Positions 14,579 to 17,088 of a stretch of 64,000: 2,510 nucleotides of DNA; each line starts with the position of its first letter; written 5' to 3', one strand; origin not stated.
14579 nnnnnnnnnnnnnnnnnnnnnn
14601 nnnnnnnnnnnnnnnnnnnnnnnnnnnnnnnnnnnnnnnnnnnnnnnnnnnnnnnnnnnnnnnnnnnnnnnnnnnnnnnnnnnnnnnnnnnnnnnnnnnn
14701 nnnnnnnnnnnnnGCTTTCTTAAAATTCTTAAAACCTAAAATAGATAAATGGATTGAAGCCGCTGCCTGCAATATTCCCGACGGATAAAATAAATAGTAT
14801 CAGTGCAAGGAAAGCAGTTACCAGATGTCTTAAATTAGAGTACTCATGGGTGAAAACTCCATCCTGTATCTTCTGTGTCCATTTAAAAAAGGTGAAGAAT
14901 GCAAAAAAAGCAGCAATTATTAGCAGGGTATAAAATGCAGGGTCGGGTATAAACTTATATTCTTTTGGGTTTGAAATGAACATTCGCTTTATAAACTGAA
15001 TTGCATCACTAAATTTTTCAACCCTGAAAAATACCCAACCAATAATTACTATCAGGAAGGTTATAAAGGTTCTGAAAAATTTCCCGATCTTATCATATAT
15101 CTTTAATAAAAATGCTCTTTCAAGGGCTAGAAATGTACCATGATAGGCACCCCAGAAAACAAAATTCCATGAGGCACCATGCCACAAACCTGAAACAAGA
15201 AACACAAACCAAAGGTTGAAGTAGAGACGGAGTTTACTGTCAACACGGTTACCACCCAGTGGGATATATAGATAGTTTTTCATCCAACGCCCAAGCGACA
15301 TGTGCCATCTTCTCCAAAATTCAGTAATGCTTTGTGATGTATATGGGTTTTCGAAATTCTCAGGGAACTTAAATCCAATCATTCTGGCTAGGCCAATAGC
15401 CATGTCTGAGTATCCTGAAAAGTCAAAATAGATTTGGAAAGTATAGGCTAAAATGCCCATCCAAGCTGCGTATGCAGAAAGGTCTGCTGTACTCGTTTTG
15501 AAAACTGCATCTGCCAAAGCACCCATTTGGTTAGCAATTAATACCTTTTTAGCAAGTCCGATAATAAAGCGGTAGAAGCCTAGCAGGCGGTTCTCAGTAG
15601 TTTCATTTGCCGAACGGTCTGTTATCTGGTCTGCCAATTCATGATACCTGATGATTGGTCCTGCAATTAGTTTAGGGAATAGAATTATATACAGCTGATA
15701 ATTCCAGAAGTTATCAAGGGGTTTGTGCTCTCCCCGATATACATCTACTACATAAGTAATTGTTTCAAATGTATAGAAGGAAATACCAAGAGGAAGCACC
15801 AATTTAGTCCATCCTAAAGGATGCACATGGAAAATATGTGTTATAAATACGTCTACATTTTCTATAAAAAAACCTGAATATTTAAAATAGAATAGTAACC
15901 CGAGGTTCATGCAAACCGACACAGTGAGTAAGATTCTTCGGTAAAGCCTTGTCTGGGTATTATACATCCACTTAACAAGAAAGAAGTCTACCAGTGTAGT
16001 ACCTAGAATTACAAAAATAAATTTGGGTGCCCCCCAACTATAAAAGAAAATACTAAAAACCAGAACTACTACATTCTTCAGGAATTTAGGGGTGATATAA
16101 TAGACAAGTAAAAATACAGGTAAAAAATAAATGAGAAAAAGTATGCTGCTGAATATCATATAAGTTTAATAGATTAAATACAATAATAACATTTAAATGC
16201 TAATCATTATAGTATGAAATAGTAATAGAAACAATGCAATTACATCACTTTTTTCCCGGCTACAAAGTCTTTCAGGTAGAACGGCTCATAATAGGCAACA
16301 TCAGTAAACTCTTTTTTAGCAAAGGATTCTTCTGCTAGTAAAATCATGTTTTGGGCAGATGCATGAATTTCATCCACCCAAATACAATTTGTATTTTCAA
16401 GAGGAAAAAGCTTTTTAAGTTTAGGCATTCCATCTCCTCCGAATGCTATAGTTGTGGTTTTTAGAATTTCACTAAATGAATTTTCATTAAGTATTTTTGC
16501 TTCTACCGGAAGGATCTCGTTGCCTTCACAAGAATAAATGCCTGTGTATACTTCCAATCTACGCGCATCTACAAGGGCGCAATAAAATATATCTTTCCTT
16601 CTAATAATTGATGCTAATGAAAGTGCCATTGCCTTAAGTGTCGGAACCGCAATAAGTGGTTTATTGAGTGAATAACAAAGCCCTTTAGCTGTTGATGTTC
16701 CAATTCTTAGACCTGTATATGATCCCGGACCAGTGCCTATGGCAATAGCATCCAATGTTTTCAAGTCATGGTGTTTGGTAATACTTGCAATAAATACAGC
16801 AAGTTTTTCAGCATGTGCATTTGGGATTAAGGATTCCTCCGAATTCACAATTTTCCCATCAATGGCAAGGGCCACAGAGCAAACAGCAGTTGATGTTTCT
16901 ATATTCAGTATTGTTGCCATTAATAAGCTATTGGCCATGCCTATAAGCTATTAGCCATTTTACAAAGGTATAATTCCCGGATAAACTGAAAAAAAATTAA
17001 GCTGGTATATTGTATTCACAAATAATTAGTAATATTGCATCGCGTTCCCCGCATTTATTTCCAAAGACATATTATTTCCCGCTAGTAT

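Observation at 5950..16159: Seven-gene minus-strand block: MBOAT + three AlgX/PatB-like paralogues + three GT-C glycosyltransferases. Candidate uncharacterised periplasmic glycosylation/O-acylation system.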

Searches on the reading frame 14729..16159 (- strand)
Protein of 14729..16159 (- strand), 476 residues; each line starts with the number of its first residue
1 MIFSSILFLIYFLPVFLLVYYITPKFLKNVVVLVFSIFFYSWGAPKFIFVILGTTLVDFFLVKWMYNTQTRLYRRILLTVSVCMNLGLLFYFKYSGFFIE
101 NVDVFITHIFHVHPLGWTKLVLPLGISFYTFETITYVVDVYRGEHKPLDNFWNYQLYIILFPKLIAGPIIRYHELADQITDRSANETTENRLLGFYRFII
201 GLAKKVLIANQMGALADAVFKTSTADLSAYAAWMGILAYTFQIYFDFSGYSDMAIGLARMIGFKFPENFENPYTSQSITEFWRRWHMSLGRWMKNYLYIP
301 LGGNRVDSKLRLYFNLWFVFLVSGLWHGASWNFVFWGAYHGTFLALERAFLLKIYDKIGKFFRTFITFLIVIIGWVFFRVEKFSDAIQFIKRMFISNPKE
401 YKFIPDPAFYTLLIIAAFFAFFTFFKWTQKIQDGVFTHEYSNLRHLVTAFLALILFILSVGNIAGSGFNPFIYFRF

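Call 3: search_protein_families(library=pfam, proteins=[window:14729-16159:-], max_evalue=0.01)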
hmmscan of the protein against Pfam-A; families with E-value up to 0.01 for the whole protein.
window:14729-16159:- (476 aa): 2 families
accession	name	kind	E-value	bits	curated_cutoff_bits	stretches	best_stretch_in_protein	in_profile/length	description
PF03062.24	MBOAT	-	4.7e-35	121.9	27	1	150-375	80-321/337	MBOAT, membrane-bound O-acyltransferase family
PF13813.11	MBOAT_2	-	3.1e-07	31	25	1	266-329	2-66/85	Membrane bound O-acyl transferase family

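Call 4: search_protein_families(library=ncbifam, proteins=[window:14729-16159:-], max_evalue=0.01)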
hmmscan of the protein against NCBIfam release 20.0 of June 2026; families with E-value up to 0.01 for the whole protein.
window:14729-16159:- (476 aa): 1 family
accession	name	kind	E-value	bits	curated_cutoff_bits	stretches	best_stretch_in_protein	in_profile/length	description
TIGR04091.1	LTA_dltB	equivalog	5.2e-45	154.3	375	1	7-378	11-376/380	D-alanyl-lipoteichoic acid biosynthesis protein DltB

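Call 7: find_encoding_contigs(protein=window:14729-16159:-, flank=10000, max_places=6)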
Protein window:14729-16159:- (476 aa): 3 contigs read that carry it; 1 place shown.
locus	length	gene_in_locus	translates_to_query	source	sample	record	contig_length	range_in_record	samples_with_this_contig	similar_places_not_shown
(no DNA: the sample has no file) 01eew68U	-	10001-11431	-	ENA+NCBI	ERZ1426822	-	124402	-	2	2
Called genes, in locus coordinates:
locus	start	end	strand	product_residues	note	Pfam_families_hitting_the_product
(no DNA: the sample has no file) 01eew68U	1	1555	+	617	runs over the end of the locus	-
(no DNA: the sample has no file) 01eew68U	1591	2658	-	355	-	-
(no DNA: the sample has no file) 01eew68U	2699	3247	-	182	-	PF12867:DinB_2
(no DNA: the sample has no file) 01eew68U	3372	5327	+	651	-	PF07719:TPR_2 (faint), PF13414:TPR_11 (faint), PF13431:TPR_17 (faint), PF07676:PD40, PF00691:OmpA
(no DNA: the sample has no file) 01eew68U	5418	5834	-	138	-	-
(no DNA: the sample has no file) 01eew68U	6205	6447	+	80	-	-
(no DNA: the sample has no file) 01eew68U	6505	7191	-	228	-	PF00892:EamA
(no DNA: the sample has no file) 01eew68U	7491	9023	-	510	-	PF07498:Rho_N (weak), PF07497:Rho_RNA_bind, PF00006:ATP-synt_ab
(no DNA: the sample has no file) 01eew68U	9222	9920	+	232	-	PF00814:TsaD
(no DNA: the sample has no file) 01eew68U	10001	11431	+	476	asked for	PF03062:MBOAT, PF13813:MBOAT_2 (weak)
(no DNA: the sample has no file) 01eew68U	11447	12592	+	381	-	PF16822:ALGX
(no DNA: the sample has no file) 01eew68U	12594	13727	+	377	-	PF16822:ALGX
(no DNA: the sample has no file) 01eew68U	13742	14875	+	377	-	PF16822:ALGX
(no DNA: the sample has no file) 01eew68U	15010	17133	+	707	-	-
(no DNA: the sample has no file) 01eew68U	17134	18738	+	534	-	PF02366:PMT, PF13231:PMT_2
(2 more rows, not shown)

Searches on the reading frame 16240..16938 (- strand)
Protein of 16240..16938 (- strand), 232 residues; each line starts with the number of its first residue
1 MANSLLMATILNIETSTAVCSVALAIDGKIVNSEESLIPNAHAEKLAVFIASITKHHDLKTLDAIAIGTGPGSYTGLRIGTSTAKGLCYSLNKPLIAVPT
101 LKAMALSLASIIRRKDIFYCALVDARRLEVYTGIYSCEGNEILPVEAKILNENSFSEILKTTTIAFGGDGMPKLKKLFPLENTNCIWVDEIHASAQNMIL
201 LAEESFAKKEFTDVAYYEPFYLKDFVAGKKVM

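Call 3: search_protein_families(library=pfam, proteins=[window:16240-16938:-], max_evalue=0.01)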
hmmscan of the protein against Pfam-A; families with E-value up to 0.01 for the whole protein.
window:16240-16938:- (232 aa): 1 family
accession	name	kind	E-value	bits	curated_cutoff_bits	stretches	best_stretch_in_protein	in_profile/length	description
PF00814.31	TsaD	-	4.7e-24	85.9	24.8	1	40-216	27-195/264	tRNA N6-adenosine threonylcarbamoyltransferase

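Call 4: search_protein_families(library=ncbifam, proteins=[window:16240-16938:-], max_evalue=0.01)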
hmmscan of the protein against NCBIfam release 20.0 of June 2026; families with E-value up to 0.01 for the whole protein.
window:16240-16938:- (232 aa): 5 families
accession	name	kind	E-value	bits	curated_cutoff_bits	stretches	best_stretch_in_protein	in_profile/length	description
TIGR03725.1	T6A_YeaZ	equivalog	1.4e-44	152.6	69.3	1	10-223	1-212/212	tRNA (adenosine(37)-N6)-threonylcarbamoyltransferase complex dimerization subunit type 1 TsaB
TIGR03723.1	T6A_TsaD_YgjD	equivalog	3.3e-09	36.3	296.1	1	41-108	48-117/314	tRNA (adenosine(37)-N6)-threonylcarbamoyltransferase complex transferase subunit TsaD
TIGR00329.1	gcp_kae1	subfamily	2.7e-08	33.4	207.8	1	40-103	46-111/305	tRNA (adenosine(37)-N6)-threonylcarbamoyltransferase complex transferase subunit TsaD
TIGR03722.2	arch_KAE1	equivalog_domain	2.2e-06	27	375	1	41-98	45-104/323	KEOPS complex N(6)-L-threonylcarbamoyladenine synthase Kae1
NF007174.0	PRK09605.1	equivalog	1.4e-05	23.8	447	1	41-98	47-106/535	bifunctional N(6)-L-threonylcarbamoyladenine synthase/serine/threonine protein kinase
